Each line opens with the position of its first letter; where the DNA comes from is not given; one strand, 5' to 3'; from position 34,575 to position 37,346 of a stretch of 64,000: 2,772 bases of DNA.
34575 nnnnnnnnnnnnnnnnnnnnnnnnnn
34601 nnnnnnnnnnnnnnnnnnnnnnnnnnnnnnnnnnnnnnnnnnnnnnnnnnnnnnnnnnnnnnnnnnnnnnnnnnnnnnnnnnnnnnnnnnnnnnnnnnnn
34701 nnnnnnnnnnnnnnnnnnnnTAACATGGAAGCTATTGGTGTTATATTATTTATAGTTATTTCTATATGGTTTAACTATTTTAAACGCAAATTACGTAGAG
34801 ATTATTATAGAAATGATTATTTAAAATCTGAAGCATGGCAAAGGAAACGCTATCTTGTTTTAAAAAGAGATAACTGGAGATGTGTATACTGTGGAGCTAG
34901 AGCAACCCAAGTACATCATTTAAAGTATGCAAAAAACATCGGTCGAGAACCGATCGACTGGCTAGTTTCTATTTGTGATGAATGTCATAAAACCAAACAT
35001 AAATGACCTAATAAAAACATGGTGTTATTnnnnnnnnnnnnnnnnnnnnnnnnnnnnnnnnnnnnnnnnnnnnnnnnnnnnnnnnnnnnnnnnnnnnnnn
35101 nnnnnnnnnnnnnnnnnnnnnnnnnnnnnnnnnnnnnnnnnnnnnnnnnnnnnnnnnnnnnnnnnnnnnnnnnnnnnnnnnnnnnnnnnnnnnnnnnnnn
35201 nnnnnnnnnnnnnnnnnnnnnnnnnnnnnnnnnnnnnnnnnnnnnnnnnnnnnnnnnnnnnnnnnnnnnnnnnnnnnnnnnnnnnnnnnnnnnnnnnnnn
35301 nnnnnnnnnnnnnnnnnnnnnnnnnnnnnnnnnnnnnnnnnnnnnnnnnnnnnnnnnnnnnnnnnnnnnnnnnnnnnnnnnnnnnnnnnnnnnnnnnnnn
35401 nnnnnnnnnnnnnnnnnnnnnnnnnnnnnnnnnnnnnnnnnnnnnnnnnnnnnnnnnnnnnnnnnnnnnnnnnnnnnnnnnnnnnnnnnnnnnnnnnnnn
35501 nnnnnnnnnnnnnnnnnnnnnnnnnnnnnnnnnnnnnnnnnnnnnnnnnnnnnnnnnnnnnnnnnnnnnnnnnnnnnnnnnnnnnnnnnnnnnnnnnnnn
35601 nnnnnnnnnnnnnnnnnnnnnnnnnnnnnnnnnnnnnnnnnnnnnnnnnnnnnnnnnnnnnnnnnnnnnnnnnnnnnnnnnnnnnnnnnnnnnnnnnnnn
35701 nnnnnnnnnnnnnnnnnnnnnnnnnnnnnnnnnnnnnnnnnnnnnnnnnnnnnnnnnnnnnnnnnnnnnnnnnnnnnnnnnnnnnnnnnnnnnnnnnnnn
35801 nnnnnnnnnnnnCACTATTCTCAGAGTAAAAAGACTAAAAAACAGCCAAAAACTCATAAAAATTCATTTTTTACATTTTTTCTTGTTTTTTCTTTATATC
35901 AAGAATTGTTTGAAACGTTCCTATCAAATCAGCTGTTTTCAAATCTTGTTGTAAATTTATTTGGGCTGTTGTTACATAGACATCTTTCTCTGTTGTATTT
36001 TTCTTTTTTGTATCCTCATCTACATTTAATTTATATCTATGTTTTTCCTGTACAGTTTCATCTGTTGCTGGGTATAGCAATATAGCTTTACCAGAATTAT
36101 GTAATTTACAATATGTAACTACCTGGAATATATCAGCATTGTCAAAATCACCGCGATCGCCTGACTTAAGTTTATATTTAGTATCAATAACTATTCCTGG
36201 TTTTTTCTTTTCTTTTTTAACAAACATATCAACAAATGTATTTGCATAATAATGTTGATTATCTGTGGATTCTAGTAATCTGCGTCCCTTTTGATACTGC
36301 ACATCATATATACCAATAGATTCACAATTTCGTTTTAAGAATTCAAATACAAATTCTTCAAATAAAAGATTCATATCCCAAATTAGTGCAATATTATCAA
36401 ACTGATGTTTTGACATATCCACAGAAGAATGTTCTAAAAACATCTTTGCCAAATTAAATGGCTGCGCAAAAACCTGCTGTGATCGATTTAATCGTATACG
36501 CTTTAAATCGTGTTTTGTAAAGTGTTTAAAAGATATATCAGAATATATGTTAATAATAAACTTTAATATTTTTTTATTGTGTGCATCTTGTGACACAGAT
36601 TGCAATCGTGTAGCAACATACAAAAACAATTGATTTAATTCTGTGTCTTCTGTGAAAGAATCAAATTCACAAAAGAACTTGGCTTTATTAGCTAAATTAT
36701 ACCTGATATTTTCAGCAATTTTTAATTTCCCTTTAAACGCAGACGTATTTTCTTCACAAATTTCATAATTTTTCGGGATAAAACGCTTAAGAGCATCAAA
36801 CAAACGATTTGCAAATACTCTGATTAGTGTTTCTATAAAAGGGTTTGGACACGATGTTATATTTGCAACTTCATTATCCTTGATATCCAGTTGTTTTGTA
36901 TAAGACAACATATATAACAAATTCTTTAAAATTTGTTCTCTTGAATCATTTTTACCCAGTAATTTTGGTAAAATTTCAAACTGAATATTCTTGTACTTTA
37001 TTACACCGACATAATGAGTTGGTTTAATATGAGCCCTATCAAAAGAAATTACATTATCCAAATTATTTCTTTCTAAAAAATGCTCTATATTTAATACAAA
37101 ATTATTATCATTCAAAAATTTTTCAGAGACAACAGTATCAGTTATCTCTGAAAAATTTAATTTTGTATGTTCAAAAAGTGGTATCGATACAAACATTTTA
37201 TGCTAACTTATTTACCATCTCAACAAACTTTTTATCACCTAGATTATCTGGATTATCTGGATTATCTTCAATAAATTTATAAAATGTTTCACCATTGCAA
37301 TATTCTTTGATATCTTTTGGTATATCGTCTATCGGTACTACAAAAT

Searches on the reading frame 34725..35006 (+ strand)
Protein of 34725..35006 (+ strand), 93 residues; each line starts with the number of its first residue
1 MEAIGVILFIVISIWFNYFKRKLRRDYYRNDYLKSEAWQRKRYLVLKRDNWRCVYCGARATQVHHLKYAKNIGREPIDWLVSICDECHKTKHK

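Call 78: search_protein_families(library=pfam, proteins=[window:34725-35006:+], max_evalue=0.001)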
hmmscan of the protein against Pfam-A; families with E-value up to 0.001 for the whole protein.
window:34725-35006:+ (93 aa): 1 family
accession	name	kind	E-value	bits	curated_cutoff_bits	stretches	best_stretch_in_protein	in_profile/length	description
PF01844.29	HNH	-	4.6e-06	27.1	21.4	1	53-93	1-46/47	HNH endonuclease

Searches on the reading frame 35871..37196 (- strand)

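Call 78: search_protein_families(library=pfam, proteins=[window:35871-37196:-], max_evalue=0.001)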
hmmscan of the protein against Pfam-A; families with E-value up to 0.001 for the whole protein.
window:35871-37196:- (441 aa): 1 family
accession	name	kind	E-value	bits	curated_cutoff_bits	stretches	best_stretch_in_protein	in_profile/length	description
PF10117.15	McrBC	-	6.5e-62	209.7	23.9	1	57-376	1-318/318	McrBC 5-methylcytosine restriction system component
